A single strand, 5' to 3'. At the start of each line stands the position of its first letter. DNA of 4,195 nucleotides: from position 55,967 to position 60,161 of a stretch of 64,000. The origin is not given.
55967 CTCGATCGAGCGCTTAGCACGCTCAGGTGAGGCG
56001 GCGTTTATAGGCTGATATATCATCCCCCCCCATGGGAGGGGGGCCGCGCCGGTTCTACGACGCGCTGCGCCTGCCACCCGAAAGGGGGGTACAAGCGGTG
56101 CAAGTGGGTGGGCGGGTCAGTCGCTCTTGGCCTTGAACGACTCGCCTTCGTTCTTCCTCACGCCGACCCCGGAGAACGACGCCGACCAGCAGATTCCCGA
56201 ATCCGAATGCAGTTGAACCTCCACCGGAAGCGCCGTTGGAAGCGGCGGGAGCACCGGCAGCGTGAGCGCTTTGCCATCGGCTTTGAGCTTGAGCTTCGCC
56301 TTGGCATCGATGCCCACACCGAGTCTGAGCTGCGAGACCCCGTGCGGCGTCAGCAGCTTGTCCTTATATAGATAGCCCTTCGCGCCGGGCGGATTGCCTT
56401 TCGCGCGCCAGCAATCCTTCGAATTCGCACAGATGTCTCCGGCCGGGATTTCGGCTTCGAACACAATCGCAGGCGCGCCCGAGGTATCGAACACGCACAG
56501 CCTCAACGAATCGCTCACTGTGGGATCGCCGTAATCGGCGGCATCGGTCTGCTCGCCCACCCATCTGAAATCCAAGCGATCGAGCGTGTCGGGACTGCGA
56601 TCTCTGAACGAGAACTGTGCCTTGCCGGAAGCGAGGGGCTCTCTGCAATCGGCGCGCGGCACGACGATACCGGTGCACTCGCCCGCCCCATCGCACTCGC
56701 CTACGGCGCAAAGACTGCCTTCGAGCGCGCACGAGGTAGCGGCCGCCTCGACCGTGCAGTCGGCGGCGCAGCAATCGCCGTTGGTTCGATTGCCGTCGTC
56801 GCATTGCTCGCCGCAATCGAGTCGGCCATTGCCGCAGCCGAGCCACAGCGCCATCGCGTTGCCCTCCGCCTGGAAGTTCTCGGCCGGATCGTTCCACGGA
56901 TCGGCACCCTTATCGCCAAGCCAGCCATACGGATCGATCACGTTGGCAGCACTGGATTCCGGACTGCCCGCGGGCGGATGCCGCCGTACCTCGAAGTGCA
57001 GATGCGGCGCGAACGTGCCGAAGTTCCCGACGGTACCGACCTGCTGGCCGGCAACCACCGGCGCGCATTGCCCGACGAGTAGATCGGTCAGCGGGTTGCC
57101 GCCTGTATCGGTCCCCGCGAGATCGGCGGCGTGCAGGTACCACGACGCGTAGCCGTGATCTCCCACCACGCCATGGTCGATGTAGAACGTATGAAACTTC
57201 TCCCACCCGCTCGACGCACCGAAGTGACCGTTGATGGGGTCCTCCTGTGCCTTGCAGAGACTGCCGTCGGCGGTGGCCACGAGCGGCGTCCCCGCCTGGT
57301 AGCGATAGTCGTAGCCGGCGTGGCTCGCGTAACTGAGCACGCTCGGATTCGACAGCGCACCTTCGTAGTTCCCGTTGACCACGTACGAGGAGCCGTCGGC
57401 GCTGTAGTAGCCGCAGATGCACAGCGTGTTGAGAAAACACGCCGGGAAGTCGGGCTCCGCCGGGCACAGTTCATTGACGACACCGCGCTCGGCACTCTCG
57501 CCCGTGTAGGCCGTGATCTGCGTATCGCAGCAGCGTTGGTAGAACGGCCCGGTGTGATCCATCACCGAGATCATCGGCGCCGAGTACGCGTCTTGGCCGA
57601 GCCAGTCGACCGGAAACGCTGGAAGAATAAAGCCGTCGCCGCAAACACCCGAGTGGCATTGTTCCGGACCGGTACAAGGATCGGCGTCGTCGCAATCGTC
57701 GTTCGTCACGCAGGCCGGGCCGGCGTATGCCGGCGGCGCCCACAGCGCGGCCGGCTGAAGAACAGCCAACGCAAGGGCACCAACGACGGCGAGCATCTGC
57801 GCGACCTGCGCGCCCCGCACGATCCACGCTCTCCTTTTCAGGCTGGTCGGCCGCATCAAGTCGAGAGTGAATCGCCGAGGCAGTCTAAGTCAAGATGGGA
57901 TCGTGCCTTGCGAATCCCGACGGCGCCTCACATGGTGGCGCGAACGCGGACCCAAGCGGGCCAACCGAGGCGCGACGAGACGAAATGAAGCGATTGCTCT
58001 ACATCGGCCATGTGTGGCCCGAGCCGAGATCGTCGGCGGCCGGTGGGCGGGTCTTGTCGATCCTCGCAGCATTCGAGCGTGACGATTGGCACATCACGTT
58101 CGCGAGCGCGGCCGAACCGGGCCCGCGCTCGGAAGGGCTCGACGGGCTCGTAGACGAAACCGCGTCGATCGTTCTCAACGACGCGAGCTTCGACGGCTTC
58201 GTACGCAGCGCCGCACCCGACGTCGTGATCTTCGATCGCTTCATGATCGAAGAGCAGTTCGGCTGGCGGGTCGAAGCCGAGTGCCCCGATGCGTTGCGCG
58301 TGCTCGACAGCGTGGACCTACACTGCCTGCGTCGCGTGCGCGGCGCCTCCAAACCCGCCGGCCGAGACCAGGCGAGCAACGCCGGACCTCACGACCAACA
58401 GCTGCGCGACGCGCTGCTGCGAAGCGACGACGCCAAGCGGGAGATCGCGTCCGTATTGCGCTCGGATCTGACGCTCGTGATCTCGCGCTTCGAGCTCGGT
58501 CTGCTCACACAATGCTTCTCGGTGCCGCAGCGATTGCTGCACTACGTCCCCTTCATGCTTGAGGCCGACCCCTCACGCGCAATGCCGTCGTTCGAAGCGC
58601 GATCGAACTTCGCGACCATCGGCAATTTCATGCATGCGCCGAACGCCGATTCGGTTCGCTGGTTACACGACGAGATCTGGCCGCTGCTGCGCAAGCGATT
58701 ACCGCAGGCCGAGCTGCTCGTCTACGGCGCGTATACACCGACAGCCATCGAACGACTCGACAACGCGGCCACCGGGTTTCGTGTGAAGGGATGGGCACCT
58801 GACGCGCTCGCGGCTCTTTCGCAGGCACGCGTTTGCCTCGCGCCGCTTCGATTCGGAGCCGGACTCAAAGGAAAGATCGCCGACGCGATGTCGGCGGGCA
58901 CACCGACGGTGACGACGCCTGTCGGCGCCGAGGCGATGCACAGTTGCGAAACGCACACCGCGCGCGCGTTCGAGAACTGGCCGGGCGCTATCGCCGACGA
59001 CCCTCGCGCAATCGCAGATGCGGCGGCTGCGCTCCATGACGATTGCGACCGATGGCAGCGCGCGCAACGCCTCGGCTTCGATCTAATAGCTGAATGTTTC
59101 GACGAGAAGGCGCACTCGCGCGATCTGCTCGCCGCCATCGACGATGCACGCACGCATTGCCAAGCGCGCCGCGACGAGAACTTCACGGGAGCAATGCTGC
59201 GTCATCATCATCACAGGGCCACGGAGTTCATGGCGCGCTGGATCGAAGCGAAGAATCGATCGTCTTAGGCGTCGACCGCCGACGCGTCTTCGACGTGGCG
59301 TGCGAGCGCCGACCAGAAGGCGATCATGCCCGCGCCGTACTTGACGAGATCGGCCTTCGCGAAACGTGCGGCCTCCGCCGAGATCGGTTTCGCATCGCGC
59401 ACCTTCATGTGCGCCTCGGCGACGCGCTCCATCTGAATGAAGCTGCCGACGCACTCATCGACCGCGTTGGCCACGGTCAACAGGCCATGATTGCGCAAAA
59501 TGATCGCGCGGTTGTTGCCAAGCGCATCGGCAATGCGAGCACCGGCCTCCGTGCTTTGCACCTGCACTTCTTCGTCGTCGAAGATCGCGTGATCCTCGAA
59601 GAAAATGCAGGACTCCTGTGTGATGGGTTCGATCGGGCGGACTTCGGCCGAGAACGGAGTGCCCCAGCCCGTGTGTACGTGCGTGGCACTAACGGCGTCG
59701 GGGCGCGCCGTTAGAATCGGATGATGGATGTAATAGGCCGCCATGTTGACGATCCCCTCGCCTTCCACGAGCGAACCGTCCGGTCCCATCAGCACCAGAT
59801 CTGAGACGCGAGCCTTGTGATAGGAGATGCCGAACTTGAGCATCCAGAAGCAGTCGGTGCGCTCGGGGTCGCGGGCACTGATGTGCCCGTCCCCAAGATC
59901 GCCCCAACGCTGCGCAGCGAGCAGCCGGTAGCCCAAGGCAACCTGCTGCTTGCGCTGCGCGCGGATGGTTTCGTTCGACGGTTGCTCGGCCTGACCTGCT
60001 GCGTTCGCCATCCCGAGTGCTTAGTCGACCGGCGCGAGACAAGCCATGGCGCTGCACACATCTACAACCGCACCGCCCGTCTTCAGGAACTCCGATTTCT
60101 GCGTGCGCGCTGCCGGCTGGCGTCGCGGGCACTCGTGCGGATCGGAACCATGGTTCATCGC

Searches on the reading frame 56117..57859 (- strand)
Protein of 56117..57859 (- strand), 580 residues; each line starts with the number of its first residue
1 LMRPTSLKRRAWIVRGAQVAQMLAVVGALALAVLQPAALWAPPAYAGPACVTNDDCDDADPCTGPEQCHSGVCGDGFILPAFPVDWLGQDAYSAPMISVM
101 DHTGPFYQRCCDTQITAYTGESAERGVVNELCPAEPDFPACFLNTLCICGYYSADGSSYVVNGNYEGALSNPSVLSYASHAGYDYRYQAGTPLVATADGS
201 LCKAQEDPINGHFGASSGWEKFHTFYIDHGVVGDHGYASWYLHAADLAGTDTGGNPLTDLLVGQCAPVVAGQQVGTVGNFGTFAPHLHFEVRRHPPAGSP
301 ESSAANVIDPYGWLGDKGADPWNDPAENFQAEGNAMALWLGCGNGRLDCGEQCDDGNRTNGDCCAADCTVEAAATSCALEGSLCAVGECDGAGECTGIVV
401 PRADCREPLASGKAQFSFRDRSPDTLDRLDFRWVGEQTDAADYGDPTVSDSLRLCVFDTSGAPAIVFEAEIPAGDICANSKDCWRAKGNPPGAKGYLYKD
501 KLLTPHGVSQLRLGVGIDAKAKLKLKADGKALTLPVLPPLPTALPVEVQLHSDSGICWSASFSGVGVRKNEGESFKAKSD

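Call 3: search_protein_families(library=pfam, proteins=[window:56117-57859:-], max_evalue=1)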
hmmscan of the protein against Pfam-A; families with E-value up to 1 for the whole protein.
window:56117-57859:- (580 aa): 2 families
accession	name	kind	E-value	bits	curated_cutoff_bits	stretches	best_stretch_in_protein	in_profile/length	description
PF01551.29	Peptidase_M23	-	7.9e-10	39.2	28.7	1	179-294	2-90/96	Peptidase family M23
PF23714.1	Rv3627c_N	-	0.013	15.9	27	1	2-33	1-33/58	Carboxypeptidase Rv3627c-like, N-terminal domain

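Call 4: search_protein_families(library=ncbifam, proteins=[window:56117-57859:-], max_evalue=1)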
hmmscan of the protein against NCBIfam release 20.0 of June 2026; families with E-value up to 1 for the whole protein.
window:56117-57859:- (580 aa): 8 families
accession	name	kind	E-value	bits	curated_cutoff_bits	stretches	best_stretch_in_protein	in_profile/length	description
TIGR02232.1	myxo_disulf_rpt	repeat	9.4e-08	31.7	20.8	1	342-372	4-34/38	cysteine-rich acidic repeat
NF053825.1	PdgNdpepShyA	equivalog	2.5e-05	23.2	700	1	159-291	275-380/425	peptidoglycan DD-endopeptidase ShyA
NF008652.0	PRK11649.1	equivalog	0.00029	19.6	341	1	159-226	292-359/439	murein DD-endopeptidase MepM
NF052530.1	Heli_ShapePgp3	exception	0.0093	15.1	300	1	171-291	160-251/270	peptidoglycan metallopeptidase Pgp3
NF053824.1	PdgNdpepShyC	equivalog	0.018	14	700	1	162-213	278-329/429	peptidoglycan DD-endopeptidase ShyC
NF008123.1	PRK10871.1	equivalog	0.021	14.2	311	1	260-293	318-351/365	murein hydrolase activator NlpD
NF050804.1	CellDivDipMCaul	equivalog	0.022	13.5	900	1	268-296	589-618/634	cell division endopeptidase DipM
NF040883.1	amid_act_ActS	equivalog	0.037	13.3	375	1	260-296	189-225/242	amidase activator ActS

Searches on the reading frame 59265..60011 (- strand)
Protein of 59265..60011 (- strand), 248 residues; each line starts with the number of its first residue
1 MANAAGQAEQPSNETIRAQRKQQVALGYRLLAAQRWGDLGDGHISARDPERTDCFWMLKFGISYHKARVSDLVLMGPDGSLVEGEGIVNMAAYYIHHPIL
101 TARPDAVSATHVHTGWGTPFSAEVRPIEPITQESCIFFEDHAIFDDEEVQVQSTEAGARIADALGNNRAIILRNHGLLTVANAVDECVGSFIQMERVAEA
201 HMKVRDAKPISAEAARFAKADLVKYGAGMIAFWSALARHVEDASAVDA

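Call 34: search_protein_families(library=pfam, proteins=[window:59265-60011:-], max_evalue=0.01)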
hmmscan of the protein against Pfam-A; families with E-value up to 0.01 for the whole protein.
window:59265-60011:- (248 aa): 1 family
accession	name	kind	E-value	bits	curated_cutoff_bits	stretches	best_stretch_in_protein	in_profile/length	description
PF00596.27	Aldolase_II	-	2.5e-35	122.4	22.2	1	22-201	1-182/183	Class II Aldolase and Adducin N-terminal domain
